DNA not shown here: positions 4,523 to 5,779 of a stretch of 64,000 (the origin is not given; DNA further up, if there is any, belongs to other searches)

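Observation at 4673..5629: Fungal-type (R)-selective amine transaminase in a bacterial catabolic island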

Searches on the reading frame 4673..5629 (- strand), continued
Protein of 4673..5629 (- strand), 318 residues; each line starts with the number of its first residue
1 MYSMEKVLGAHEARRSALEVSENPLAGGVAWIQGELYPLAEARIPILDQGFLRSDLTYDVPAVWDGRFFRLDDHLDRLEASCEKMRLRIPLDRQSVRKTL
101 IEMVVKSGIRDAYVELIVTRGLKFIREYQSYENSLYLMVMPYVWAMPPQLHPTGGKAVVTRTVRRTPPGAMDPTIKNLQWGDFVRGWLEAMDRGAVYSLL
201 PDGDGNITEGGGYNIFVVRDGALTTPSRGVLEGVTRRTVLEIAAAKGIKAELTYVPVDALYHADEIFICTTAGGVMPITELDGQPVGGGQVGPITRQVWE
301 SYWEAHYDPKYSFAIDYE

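Call 41: search_protein_families(library=ncbifam, proteins=[L034:10098-11390:+, L069:5063-6679:+, L069:2804-5020:+, L055:259-1515:-, L008:3527-4717:-, L074:9013-9618:-, L054:3360-4517:+, L001:17403-18260:+, L001:18520-19809:+, L001:19885-20817:+], max_evalue=1e-10)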
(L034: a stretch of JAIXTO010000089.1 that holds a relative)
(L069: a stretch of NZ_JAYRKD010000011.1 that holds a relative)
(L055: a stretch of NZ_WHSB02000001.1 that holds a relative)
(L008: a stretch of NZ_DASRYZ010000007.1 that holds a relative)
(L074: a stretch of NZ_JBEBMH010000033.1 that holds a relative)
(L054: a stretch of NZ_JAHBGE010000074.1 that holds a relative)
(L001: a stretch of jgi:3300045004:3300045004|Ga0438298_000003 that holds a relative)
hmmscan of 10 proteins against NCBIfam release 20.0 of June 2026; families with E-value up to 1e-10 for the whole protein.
L034:10098-11390:+ (430 aa): 65 families (the best 25 are shown)
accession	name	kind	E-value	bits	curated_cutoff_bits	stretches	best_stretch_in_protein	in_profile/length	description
NF000818.0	PRK00062.1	subfamily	1.2e-64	218.6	398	1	6-405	3-427/429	glutamate-1-semialdehyde 2,1-aminomutase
NF004856.0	PRK06209.1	equivalog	2.3e-63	214.3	486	1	7-408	9-419/450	glutamate-1-semialdehyde 2,1-aminomutase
TIGR00713.1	hemL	equivalog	5.2e-60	203.3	527.3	1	8-403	1-421/423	glutamate-1-semialdehyde 2,1-aminomutase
NF041362.1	GntE_guanitoxin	equivalog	3.7e-52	177.3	525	1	6-335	5-352/426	guanitoxin biosynthesis PLP-dependent transaminase GntE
NF009055.0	PRK12389.1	equivalog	1.1e-46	159.3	637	1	8-406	5-429/431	glutamate-1-semialdehyde 2,1-aminomutase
NF002874.0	PRK03244.1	equivalog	5.7e-33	114.3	457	1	41-329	29-321/399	acetylornithine transaminase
TIGR00707.1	argD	subfamily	8.5e-33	113.7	410.05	1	41-331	13-310/381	acetylornithine/succinylornithine family transaminase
NF001864.0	PRK00615.1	equivalog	1.2e-29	103.1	706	1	6-356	4-368/433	glutamate-1-semialdehyde aminotransferase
NF005453.0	PRK07046.1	subfamily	1e-28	100.1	425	1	34-405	54-451/453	transaminase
NF003468.0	PRK05093.1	subfamily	2.2e-28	99.1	522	1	42-327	28-321/405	acetylornithine/succinyldiaminopimelate transaminase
TIGR03246.1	arg_catab_astC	subfamily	2.6e-28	99.1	609.95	1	41-328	21-316/397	acetylornithine/succinylornithine family transaminase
NF005993.0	PRK08117.1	subfamily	1.6e-27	96.2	574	2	175-327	193-343/433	aspartate aminotransferase family protein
NF004426.0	PRK05769.1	equivalog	2.1e-27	96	552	2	31-151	33-155/441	acetyl ornithine aminotransferase family protein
TIGR00508.1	bioA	equivalog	2.6e-27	95.5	405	2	41-152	17-138/419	adenosylmethionine--8-amino-7-oxononanoate transaminase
NF004718.0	PRK06062.1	subfamily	5.8e-27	94.3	472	1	38-151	39-155/454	hypothetical protein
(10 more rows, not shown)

L069:5063-6679:+ (538 aa): 9 families
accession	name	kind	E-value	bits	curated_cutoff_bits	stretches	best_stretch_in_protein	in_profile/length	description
NF011942.0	PRK15413.1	equivalog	3.2e-46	158.1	594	1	11-522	3-495/512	glutathione ABC transporter substrate-binding protein GsiB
NF045468.1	Opp5A_nikA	equivalog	8.4e-45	153.2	600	1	34-521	12-470/488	nickel ABC transporter substrate-binding protein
TIGR02294.1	nickel_nikA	equivalog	3.7e-33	114.8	393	1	37-527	3-490/501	nickel ABC transporter substrate-binding protein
NF045467.1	Opp4A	equivalog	1.3e-29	102.9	650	1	205-370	206-382/556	oligopeptide ABC transporter substrate-binding protein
NF043070.1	DppA_dipep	equivalog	1.8e-28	99.4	1005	1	32-413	21-414/535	dipeptide ABC transporter periplasmic-binding protein DppA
NF011689.0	PRK15109.1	equivalog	5.9e-22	78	560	1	25-415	19-420/547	ABC transporter substrate-binding protein SapA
TIGR04028.1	SBP_KPN_01854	hypoth_equivalog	4.2e-21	75.1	468.5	1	65-414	30-385/509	TIGR04028 family ABC transporter substrate-binding protein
NF047575.1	opine_bind_CntA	exception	2e-18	66.3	800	1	22-370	17-362/535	staphylopine-dependent metal ABC transporter substrate-binding lipoprotein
NF011684.0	PRK15104.1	equivalog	1.1e-17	64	947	1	13-369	13-380/543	oligopeptide ABC transporter substrate-binding protein OppA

L069:2804-5020:+ (738 aa): 6 families
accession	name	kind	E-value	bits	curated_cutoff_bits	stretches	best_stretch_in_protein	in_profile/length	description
NF008854.0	PRK11892.1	equivalog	5.4e-72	242.9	454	1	411-732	138-459/464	pyruvate dehydrogenase complex E1 component subunit beta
TIGR03182.1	PDH_E1_alph_y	equivalog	1.9e-69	234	393.85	2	132-360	71-296/315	pyruvate dehydrogenase (acetyl-transferring) E1 component subunit alpha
NF006667.0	PRK09212.1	subfamily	4.5e-69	232.8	321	1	416-733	5-321/327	pyruvate dehydrogenase complex E1 component subunit beta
TIGR03181.1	PDH_E1_alph_x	equivalog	2e-51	174.9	411.35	1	37-362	19-311/341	pyruvate dehydrogenase (acetyl-transferring) E1 component subunit alpha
NF004559.0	PRK05899.2-5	equivalog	4.9e-20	71.3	488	0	178-290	133-243/627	transketolase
TIGR00204.1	dxs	equivalog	5.9e-12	44.9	465.95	0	420-675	315-556/616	1-deoxy-D-xylulose-5-phosphate synthase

L055:259-1515:- (418 aa): 3 families
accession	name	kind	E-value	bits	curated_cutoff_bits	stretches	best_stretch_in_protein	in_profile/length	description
NF043035.1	OxoTetrKin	equivalog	3.2e-83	280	350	1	5-413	2-417/418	3-oxo-tetronate kinase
NF042436.1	OxoIsoapKin_OiaK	equivalog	2.6e-23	82.4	700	1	8-408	14-445/451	3-oxo-isoapionate kinase OiaK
NF047819.1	ThrnKinDtnkGamma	equivalog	8.2e-17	61.2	450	1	7-218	5-212/422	D-threonate kinase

L008:3527-4717:- (396 aa): 20 families
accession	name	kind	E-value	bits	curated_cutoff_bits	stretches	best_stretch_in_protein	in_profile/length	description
NF052270.1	Staph_DH_FadE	equivalog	5.3e-63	213.1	600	1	83-396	86-399/400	acyl-CoA dehydrogenase FadE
NF045552.1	GlutCoADH_Des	equivalog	1.7e-57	195.4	470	1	20-386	4-375/387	glutaryl-CoA dehydrogenase Acd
NF042972.1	AcrlCoAredClosAcrC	equivalog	8.8e-54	182.6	640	1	18-391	2-377/378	acryloyl-CoA reductase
NF058590.1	AcCoDHFadEBacil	equivalog_domain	3.1e-53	181.2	600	1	20-322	20-323/586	acyl-CoA dehydrogenase FadE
NF053553.1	prodigi_MBC_PigA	equivalog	2.5e-43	148.7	500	1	21-390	5-379/381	prodigiosin MBC biosynthesis dehydrogenase PigA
NF043006.1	CyhCrbnylCoADH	equivalog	3.7e-43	148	650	1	24-391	7-376/380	cyclohexane-1-carbonyl-CoA dehydrogenase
NF042439.1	SulpropCoADesulf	equivalog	1.3e-40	139.3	600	1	30-383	2-363/379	3-sulfinopropanoyl-CoA desulfinase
NF045652.1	ProlPCPDhRedW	equivalog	2.8e-39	135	650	1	24-305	3-289/376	L-prolyl-[peptidyl-carrier protein] dehydrogenase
NF008997.0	PRK12341.1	equivalog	5.8e-34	117.8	537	1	57-390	42-376/382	acyl-CoA dehydrogenase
TIGR03207.1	cyc_hxne_CoA_dh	equivalog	1.1e-30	106.7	575.35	1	21-388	1-369/372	cyclohexanecarboxyl-CoA dehydrogenase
NF002885.1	PRK03354.1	equivalog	6.6e-28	97.8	540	1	57-390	42-373/378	crotonobetainyl-CoA dehydrogenase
NF007000.1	PRK09463.1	subfamily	8.7e-25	87.1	600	1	56-359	77-401/726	acyl-CoA dehydrogenase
NF009586.0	PRK13026.1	subfamily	1e-18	67.1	608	1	59-359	115-436/777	acyl-CoA dehydrogenase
NF049984.1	Rv1679_FadE16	equivalog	3.1e-16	59.6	600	1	61-396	33-371/371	Rv1679 family acyl-CoA dehydrogenase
TIGR03204.1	pimC_large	equivalog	8.5e-16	57.8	623.85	1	64-238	52-225/395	pimeloyl-CoA dehydrogenase large subunit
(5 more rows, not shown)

L074:9013-9618:- (201 aa): 1 family
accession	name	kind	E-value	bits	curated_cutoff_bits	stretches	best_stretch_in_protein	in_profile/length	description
NF003768.0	PRK05365.1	equivalog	2e-92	308.2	152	1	17-200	16-199/200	malonic semialdehyde reductase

L054:3360-4517:+ (385 aa): 1 family
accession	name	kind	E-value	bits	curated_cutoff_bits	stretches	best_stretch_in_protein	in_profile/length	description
NF007048.0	PRK09501.1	equivalog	2.3e-12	46.4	582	1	136-344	91-306/348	spermidine/putrescine ABC transporter substrate-binding protein PotD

L001:17403-18260:+ (285 aa): 2 families
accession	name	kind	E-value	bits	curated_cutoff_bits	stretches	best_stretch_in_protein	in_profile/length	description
TIGR01505.1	tartro_sem_red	equivalog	2.1e-17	63.3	340.75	1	5-283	2-280/291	2-hydroxy-3-oxopropionate reductase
NF008592.0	PRK11559.1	equivalog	1.5e-14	54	397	1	1-275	1-275/296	2-hydroxy-3-oxopropionate reductase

L001:18520-19809:+ (429 aa): 58 families (the best 25 are shown)
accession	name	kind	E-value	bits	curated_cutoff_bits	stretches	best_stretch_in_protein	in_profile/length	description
NF004856.0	PRK06209.1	equivalog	1.8e-67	227.8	486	1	12-408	10-415/450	glutamate-1-semialdehyde 2,1-aminomutase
NF000818.0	PRK00062.1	subfamily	3.4e-66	223.7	398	1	12-410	5-428/429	glutamate-1-semialdehyde 2,1-aminomutase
TIGR00713.1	hemL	equivalog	2.3e-59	201.1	527.3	1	40-407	29-421/423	glutamate-1-semialdehyde 2,1-aminomutase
NF041362.1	GntE_guanitoxin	equivalog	1.4e-51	175.4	525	2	6-154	1-147/426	guanitoxin biosynthesis PLP-dependent transaminase GntE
NF009055.0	PRK12389.1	equivalog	5.3e-43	147.2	637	1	41-410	35-429/431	glutamate-1-semialdehyde 2,1-aminomutase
NF002874.0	PRK03244.1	equivalog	9.4e-33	113.6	457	1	48-336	32-324/399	acetylornithine transaminase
NF005453.0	PRK07046.1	subfamily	1.2e-31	109.8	425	1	39-340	55-370/453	transaminase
TIGR00707.1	argD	subfamily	6e-29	101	410.05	1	47-343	15-319/381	acetylornithine/succinylornithine family transaminase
NF002797.0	PRK02936.1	equivalog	1.5e-27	96.3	496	1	47-337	17-309/385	acetylornithine transaminase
NF005985.0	PRK08088.1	equivalog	1.9e-27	96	713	1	190-384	195-396/426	4-aminobutyrate--2-oxoglutarate transaminase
NF001864.0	PRK00615.1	equivalog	1.2e-26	93.2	706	1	45-400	39-420/433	glutamate-1-semialdehyde aminotransferase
NF005692.0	PRK07495.1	equivalog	3e-26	92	724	1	215-356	217-359/425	4-aminobutyrate--2-oxoglutarate transaminase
NF004718.0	PRK06062.1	subfamily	5.3e-26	91.1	472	2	42-156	39-156/454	hypothetical protein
NF004426.0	PRK05769.1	equivalog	7.1e-26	91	552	1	212-348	237-374/441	acetyl ornithine aminotransferase family protein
NF005993.0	PRK08117.1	subfamily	1.5e-25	89.7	574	1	192-339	205-351/433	aspartate aminotransferase family protein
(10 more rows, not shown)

L001:19885-20817:+ (310 aa): 0 families

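Call 42: search_solved_structures(query=L001:18520-19809:+, max_evalue=1e-20)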
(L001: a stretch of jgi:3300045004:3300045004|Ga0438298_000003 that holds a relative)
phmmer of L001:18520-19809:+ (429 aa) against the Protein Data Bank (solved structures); distinct sequences matched with E-value up to 1e-20: 40.
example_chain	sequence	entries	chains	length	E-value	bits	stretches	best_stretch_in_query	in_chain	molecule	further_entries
6hbs_A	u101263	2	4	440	1.6e-185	620.4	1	11-427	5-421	Aminopentol aminotransferase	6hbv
3bs8_A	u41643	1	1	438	4.3e-48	167.7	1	18-411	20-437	Glutamate-1-semialdehyde 2,1-aminomutase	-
3k28_A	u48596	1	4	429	6.2e-47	163.8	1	17-411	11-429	Glutamate-1-semialdehyde 2,1-aminomutase 2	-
5i92_A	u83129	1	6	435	1.6e-41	146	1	21-410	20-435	Glutamate-1-semialdehyde 2,1-aminomutase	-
6w80_A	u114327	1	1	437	3.2e-39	138.4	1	12-410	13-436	Glutamate-1-semialdehyde 2,1-aminomutase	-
5hdm_A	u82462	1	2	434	8.4e-38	133.7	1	42-404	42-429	Glutamate-1-semialdehyde 2,1-aminomutase 1, chloroplastic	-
3fq7_A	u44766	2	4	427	1.6e-36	129.6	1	34-403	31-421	Glutamate-1-semialdehyde 2,1-aminomutase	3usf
2hoy_A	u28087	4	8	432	1.6e-36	129.6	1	33-403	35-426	Glutamate-1-semialdehyde 2,1-aminomutase (GSAM) apo-form | Glutamate-1-semialdehyde 2,1-aminomutase (GSAM) pmp-form | Glutamate-1-semialdehyde 2,1-aminomutase (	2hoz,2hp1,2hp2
2gsa_A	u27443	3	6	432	1.6e-36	129.6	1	33-403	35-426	GLUTAMATE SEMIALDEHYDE AMINOTRANSFERASE | PROTEIN (GLUTAMATE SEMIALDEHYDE AMINOTRANSFERASE)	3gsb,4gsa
3fq8_A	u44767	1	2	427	2.9e-36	128.7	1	34-403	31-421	Glutamate-1-semialdehyde 2,1-aminomutase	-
3fqa_A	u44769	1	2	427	3e-36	128.6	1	34-403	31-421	Glutamate-1-semialdehyde 2,1-aminomutase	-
4e77_A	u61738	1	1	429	5.6e-36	127.7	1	13-407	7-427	Glutamate-1-semialdehyde 2,1-aminomutase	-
2cfb_A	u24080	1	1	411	1.7e-35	126.2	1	43-400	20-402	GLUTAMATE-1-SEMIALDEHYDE 2,1-AMINOMUTASE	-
2epj_A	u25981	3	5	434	2.3e-35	125.7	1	10-317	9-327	Glutamate-1-semialdehyde 2,1-aminomutase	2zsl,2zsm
4zm3_A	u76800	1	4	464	4.1e-35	124.9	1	21-336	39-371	Aminotransferase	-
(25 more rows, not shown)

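Call 54: list_cluster_members(proteins=[window:4673-5629:-, window:37047-40118:-, window:42149-43834:-, window:56736-58340:-, window:34339-35679:+, window:27060-28772:-])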
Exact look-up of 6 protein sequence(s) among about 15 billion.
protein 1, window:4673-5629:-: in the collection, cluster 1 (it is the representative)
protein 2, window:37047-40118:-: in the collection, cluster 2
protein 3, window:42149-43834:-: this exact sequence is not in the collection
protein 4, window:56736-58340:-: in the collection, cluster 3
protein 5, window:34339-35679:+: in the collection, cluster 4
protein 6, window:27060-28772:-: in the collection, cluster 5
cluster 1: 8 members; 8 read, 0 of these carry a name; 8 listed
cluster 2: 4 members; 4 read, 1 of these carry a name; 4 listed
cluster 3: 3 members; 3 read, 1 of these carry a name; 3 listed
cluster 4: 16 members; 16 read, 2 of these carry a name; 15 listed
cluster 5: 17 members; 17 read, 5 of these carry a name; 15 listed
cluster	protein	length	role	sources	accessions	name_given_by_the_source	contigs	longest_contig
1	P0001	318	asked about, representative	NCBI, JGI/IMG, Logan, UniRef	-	-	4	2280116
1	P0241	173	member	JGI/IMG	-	-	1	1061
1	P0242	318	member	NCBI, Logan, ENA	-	-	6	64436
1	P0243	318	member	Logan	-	-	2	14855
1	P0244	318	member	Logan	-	-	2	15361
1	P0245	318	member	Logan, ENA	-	-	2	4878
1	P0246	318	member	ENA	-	-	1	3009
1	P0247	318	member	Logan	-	-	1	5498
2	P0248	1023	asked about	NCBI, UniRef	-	-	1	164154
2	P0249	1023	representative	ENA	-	-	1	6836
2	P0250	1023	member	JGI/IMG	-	multidrug efflux pump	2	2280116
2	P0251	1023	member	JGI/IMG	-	-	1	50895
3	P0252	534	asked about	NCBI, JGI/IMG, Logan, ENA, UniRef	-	-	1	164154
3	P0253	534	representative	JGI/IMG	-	-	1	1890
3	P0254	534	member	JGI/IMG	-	fatty-acyl-CoA synthase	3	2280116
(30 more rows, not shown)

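Call 60: search_dna_similar(query=window:4673-5629:-, collection=plasmids, mode=protein, max_evalue=1e-60, max_rows=25)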
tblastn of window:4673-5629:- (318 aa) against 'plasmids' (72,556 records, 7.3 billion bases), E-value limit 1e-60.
Records with a match: 39; places in all: 41; records where one place covers at least 80% of the query: 39.
Best place of each record, by identity: 60-80% 6; <60% 33.
By first word of the organism name: Rhizobium 7; Mesorhizobium 7; Sinorhizobium 6; Shinella 4; Skermanella 3; Burkholderia 2; Agrobacterium 1; Variovorax 1; Ochrobactrum 1; Ancylobacter 1; and 6 more.
By predicted mobility (MOB-suite, as given by PLSDB): non-mobilizable 23; conjugative 14; mobilizable 2.
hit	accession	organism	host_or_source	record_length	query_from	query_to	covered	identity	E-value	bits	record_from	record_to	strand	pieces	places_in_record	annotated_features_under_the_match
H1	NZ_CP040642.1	Agrobacterium sp. T29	Single strain culture,soil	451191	1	318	100%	62.5%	8e-126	403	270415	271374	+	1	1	aminotransferase class IV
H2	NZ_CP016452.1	Sinorhizobium sp. RAC02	Microbial isolate,Algal phycosphere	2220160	1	317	100%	61.8%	2e-121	390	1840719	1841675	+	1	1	none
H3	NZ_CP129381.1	Rhizobium sp. SSA_523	single cell,Sea water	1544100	1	317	100%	61.4%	7e-122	392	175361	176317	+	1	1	none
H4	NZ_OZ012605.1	Shinella sp. WSD5-1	-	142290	1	316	99%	60.7%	2e-119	385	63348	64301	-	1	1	aminotransferase class IV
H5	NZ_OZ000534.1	Shinella sp. WSC3-e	-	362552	1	316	99%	60.7%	2e-119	385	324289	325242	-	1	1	aminotransferase class IV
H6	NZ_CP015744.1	Shinella sp. HZN7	-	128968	1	316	99%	60.4%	1e-119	385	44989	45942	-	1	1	aminotransferase class IV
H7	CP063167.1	Variovorax paradoxus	-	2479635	19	318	94%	47.2%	3e-76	261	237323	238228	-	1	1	aminotransferase class IV | ABC transporter permease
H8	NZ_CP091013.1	Burkholderia cenocepacia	-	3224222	28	317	91%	45.9%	7e-74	254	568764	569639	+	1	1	none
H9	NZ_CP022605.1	Ochrobactrum quorumnocens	cell culture,rhizosphere of potato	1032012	23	308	90%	46.5%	2e-71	246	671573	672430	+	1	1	record has no annotation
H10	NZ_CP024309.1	Sinorhizobium fredii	Phaseolus vulgaris,cell culture,plant ...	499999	3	317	99%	42.0%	2e-70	244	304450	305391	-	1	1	aminotransferase class IV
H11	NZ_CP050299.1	Mesorhizobium huakuii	Oxytropis kamtschatica,cell ...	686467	28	306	88%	47.3%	7e-76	259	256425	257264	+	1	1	aminotransferase class IV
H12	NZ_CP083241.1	Ancylobacter polymorphus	activated sludge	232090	28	317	91%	45.4%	4e-67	234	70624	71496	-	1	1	aminotransferase class IV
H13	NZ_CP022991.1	Paraburkholderia aromaticivorans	-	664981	28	318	92%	45.1%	5e-71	246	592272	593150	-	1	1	aminotransferase class IV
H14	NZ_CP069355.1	Microvirga sp. VF16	Vachellia farnesiana,Cell culture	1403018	10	317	97%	42.3%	3e-70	243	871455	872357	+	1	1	none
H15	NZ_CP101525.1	Burkholderia arboris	mixed culture,soil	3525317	28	316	91%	44.7%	3e-71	246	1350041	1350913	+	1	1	none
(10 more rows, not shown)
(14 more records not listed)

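Call 61: get_annotated_region(hit=H1, flank=9000)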
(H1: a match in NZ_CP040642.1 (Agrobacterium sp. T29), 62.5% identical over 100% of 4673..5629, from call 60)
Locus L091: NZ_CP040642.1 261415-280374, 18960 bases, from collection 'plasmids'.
description: Agrobacterium sp. T29 plasmid unnamed2, complete sequence
organism: Agrobacterium sp. T29 (NCBI taxid 2580515)
taxonomy: Bacteria; Pseudomonadota; Alphaproteobacteria; Hyphomicrobiales; Rhizobiaceae; Agrobacterium; Agrobacterium sp. T29
host: -; source: Single strain culture,soil; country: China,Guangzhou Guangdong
typing (MOB-suite, as given by PLSDB): conjugative; relaxase MOBQ; mating-pair formation MPF_T
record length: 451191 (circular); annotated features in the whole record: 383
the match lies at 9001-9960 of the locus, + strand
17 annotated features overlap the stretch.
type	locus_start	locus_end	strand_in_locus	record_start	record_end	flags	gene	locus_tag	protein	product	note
CDS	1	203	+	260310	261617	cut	-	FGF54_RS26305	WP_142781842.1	acetoin dehydrogenase dihydrolipoyllysine-residue acetyltransferase subunit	-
CDS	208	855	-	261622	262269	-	-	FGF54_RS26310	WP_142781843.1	class II aldolase/adducin family protein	-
CDS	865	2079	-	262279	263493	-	-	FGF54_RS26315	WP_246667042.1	four-carbon acid sugar kinase family protein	-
CDS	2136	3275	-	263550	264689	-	-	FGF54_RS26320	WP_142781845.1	acyl-CoA dehydrogenase family protein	-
CDS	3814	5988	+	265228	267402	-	-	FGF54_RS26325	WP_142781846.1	alpha-ketoacid dehydrogenase subunit alpha/beta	-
CDS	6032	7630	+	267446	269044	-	-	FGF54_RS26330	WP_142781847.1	ABC transporter substrate-binding protein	-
CDS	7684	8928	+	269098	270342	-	-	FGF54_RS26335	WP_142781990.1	aminotransferase class III-fold pyridoxal phosphate-dependent enzyme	-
CDS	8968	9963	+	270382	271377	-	-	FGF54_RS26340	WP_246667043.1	aminotransferase class IV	-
CDS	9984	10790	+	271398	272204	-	-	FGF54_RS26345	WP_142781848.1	ThuA domain-containing protein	-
CDS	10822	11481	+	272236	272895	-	-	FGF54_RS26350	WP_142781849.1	glutathione S-transferase family protein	GO:0006749 - glutathione metabolic process [Evidence IEA]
CDS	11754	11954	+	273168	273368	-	-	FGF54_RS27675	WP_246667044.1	hypothetical protein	-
CDS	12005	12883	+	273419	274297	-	-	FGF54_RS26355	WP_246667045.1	DUF3445 domain-containing protein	-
CDS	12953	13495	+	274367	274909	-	-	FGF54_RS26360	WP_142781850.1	dimethylamine monooxygenase subunit DmmA family protein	-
CDS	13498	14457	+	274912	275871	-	-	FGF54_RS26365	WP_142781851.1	PDR/VanB family oxidoreductase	-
CDS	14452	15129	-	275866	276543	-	-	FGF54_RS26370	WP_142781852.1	TetR/AcrR family transcriptional regulator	GO:0006355 - regulation of DNA-templated transcription [Evidence IEA]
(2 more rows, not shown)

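Call 62: get_annotated_region(hit=H6, flank=9000)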
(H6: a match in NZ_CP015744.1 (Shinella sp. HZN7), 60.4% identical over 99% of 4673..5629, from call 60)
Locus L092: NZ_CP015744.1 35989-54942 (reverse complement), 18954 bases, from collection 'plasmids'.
description: Shinella sp. HZN7 plasmid pShin-08, complete sequence
organism: Shinella sp. HZN7 (NCBI taxid 879274)
taxonomy: Bacteria; Pseudomonadota; Alphaproteobacteria; Hyphomicrobiales; Rhizobiaceae; Shinella; Shinella sp. HZN7
host: -; source: -; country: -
typing (MOB-suite, as given by PLSDB): non-mobilizable; replicon rep_cluster_514
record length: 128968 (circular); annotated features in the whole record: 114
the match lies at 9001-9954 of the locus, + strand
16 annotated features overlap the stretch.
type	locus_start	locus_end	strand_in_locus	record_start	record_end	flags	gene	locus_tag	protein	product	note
CDS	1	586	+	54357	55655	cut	-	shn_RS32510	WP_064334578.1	acetoin dehydrogenase dihydrolipoyllysine-residue acetyltransferase subunit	-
CDS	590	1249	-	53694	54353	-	-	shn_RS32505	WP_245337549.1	class II aldolase/adducin family protein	-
CDS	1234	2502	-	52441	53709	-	-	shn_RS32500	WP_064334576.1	four-carbon acid sugar kinase family protein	-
CDS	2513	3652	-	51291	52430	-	-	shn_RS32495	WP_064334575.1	acyl-CoA dehydrogenase family protein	-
CDS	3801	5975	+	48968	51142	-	-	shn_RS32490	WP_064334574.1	alpha-ketoacid dehydrogenase subunit alpha/beta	-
CDS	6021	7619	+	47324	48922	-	-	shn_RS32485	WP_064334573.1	ABC transporter substrate-binding protein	-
CDS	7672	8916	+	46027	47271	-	-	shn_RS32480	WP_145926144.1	aminotransferase class III-fold pyridoxal phosphate-dependent enzyme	-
CDS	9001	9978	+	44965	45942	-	-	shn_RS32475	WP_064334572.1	aminotransferase class IV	-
CDS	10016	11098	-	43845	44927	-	-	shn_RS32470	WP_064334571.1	histidine kinase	GO:0000160 - phosphorelay signal transduction system [Evidence IEA]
CDS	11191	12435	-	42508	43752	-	-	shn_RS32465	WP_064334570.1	ROK family transcriptional regulator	GO:0006355 - regulation of DNA-templated transcription [Evidence IEA]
CDS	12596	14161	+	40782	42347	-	-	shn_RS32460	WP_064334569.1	FGGY-family carbohydrate kinase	GO:0005975 - carbohydrate metabolic process [Evidence IEA]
CDS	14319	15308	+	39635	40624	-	-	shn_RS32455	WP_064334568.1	substrate-binding domain-containing protein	-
CDS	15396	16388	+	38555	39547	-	-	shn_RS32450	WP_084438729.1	ABC transporter permease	GO:0008643 - carbohydrate transport [Evidence IEA]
CDS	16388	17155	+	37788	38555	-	-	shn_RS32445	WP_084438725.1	ATP-binding cassette domain-containing protein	-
CDS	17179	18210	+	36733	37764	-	-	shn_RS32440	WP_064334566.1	hypothetical protein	-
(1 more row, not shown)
